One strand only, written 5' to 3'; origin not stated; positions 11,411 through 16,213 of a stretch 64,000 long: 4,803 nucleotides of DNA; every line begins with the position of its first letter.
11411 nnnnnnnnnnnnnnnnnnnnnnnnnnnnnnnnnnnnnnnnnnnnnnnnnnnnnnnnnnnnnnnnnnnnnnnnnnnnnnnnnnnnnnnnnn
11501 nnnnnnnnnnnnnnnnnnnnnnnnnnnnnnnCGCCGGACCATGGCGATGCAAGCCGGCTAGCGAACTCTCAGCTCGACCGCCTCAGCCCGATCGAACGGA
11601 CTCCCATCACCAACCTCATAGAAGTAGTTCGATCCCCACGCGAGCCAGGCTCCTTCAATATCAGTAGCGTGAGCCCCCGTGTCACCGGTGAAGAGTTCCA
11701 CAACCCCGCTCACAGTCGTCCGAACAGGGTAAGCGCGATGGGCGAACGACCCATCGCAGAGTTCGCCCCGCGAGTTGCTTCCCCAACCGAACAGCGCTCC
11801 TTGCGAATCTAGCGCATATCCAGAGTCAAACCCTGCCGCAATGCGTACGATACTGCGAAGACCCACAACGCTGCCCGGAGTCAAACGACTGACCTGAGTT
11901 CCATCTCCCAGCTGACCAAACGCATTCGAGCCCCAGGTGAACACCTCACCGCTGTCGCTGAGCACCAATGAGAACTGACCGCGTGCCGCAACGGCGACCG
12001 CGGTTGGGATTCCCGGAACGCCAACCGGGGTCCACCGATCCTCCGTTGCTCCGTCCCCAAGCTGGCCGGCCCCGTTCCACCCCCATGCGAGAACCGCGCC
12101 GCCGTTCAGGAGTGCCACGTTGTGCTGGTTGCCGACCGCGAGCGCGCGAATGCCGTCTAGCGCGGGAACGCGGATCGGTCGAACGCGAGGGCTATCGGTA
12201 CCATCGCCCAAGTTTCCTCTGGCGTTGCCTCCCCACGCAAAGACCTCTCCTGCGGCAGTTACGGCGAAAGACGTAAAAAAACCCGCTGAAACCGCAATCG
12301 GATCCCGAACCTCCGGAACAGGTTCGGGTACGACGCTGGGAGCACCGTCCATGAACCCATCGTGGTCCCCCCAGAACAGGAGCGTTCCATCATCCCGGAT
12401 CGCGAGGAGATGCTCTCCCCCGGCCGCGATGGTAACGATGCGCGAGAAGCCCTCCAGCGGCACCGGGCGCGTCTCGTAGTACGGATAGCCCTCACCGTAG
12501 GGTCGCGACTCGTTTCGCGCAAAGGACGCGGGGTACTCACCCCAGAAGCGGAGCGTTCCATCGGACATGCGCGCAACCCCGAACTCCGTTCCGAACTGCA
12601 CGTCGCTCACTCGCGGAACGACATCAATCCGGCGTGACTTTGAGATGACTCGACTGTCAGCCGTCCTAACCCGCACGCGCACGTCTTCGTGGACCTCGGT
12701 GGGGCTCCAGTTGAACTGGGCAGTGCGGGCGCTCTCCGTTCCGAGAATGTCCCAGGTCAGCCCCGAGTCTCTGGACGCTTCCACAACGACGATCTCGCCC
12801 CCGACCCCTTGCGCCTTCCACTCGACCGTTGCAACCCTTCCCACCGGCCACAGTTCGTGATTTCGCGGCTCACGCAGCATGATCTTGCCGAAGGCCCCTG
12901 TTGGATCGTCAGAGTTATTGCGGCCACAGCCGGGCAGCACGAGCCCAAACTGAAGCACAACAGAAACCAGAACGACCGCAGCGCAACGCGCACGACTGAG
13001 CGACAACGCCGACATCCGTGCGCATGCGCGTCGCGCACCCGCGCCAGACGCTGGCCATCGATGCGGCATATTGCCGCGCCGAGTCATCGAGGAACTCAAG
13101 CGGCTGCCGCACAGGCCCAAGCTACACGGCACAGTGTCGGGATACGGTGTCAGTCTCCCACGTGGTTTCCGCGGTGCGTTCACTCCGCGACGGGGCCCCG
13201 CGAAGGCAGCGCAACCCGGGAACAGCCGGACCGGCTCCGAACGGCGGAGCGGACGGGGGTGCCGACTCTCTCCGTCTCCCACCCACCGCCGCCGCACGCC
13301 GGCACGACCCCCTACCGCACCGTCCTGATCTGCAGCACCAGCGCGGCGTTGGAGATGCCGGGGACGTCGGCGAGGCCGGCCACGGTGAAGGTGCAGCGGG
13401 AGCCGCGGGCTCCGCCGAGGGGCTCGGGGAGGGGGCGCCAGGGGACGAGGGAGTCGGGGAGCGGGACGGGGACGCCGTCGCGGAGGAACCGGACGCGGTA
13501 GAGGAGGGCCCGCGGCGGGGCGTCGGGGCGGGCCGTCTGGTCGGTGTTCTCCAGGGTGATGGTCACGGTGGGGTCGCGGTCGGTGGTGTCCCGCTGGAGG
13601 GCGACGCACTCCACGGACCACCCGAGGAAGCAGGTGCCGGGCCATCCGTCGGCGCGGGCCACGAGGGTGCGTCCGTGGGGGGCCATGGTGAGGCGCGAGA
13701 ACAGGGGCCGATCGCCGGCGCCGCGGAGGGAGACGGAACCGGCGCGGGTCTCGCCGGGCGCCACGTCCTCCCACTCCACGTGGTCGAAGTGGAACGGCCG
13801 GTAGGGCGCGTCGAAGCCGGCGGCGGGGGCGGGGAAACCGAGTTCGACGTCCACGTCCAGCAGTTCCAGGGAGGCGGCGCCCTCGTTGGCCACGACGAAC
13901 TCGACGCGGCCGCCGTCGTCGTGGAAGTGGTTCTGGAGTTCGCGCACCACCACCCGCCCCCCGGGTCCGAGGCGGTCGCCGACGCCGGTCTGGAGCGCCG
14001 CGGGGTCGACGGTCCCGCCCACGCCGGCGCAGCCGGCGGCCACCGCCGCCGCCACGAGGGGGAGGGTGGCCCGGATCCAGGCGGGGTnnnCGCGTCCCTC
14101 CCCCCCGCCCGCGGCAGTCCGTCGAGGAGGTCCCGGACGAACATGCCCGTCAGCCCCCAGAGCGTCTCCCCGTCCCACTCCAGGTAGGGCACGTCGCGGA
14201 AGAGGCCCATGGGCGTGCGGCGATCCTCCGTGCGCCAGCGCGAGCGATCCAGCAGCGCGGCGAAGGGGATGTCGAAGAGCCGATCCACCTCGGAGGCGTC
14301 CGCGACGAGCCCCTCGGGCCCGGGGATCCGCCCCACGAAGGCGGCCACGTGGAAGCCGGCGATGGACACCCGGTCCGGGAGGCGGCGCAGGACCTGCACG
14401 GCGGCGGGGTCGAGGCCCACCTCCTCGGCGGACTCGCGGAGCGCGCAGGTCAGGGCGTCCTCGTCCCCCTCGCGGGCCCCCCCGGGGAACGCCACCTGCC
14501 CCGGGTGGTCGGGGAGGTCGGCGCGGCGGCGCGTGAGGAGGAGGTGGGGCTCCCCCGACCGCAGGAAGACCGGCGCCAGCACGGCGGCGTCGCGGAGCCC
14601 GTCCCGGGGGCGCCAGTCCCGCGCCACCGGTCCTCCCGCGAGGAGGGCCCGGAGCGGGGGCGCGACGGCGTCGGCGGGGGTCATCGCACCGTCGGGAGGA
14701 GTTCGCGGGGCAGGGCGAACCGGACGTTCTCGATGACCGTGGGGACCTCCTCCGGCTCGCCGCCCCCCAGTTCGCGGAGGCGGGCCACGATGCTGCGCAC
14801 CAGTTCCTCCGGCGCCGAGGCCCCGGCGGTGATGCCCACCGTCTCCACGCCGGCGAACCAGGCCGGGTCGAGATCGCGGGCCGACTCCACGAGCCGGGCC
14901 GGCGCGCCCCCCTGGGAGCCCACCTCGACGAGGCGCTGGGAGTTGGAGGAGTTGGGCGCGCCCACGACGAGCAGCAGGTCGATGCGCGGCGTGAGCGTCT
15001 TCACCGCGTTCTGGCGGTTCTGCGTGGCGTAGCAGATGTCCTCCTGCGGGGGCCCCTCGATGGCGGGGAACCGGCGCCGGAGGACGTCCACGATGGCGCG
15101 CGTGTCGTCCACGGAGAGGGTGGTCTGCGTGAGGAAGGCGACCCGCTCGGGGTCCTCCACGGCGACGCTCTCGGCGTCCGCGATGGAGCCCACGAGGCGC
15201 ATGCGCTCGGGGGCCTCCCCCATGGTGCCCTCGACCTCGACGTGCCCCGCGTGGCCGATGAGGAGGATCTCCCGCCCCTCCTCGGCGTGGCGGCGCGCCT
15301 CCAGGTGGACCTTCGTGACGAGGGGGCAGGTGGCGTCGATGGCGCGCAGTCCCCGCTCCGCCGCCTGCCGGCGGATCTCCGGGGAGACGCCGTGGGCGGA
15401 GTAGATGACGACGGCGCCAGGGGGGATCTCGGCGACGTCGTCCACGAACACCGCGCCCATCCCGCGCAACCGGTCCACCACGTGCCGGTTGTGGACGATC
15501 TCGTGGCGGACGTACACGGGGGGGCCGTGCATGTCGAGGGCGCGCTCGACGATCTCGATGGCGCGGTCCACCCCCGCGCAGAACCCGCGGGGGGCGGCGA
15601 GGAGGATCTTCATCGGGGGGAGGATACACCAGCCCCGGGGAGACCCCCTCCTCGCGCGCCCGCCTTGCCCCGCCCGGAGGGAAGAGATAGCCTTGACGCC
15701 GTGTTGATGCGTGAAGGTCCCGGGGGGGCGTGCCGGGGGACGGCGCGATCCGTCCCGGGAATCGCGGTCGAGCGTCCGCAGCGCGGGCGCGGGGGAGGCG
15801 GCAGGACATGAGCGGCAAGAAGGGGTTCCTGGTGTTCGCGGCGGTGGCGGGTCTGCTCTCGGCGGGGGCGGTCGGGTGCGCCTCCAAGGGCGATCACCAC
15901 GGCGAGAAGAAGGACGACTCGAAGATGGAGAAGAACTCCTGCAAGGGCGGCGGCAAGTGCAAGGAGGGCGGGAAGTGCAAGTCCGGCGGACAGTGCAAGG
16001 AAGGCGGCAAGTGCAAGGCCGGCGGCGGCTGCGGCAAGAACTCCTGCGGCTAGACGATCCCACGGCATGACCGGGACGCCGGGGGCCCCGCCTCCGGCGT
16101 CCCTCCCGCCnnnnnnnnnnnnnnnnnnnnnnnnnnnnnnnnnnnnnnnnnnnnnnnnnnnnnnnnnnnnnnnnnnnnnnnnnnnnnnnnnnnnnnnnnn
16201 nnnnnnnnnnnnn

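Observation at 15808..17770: RiPP-like cluster: secreted Cys-rich GG[KQ]CK-repeat peptide + DUF692 MNIO + DUF2063 partner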

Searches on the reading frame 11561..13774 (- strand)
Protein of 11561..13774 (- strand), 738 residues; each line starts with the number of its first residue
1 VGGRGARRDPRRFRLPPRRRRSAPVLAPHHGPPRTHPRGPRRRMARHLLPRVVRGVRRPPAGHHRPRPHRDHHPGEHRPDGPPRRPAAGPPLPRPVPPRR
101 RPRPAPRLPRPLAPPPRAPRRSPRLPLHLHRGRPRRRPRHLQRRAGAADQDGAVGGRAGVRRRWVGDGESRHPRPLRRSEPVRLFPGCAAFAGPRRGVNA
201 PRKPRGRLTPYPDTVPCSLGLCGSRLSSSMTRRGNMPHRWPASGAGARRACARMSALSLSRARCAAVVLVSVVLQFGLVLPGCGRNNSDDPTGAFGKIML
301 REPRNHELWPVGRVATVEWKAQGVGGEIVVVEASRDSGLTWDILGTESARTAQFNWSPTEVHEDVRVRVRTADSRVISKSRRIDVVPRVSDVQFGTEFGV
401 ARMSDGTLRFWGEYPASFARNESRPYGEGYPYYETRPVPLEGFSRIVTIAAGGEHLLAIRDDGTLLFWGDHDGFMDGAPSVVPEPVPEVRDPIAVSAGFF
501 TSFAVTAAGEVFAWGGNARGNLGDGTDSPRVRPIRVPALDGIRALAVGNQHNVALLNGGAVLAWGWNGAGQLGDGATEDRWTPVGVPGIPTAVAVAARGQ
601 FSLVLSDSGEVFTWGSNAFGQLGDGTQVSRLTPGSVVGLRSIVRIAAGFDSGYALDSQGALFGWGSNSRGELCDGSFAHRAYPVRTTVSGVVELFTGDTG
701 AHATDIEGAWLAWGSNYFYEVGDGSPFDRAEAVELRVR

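Call 25: search_protein_families(library=pfam, proteins=[window:11561-13774:-], max_evalue=0.01)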
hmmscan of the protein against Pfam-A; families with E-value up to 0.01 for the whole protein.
window:11561-13774:- (738 aa): 4 families
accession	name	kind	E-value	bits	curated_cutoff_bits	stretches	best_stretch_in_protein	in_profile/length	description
PF25390.1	WD40_RLD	-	1.7e-75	255.1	150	2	387-649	89-358/363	RCC1-like domain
PF00415.24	RCC1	-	1.8e-39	134.5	21.7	3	608-648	1-43/50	Regulator of chromosome condensation (RCC1) repeat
PF13540.12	RCC1_2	-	1e-33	114.7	22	5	542-571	1-30/30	Regulator of chromosome condensation (RCC1) repeat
PF25384.1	Alsin_RLD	-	2.3e-08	34.2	100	1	510-621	243-351/405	Alsin RCC1-like domain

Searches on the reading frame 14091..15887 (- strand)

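Call 25: search_protein_families(library=pfam, proteins=[window:14091-15887:-], max_evalue=0.01)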
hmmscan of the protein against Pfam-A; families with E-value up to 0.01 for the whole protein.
window:14091-15887:- (599 aa): 1 family
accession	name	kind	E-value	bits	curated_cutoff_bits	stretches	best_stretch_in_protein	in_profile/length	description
PF00293.34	NUDIX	-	1.2e-12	48.4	21.1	1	434-506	4-72/134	NUDIX domain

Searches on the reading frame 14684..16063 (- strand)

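Call 25: search_protein_families(library=pfam, proteins=[window:14684-16063:-], max_evalue=0.01)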
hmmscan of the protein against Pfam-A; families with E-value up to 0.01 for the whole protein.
window:14684-16063:- (460 aa): 1 family
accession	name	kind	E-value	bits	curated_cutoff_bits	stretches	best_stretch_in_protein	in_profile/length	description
PF02401.23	LYTB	-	1.7e-95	319.8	24.5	1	153-429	1-266/267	LytB protein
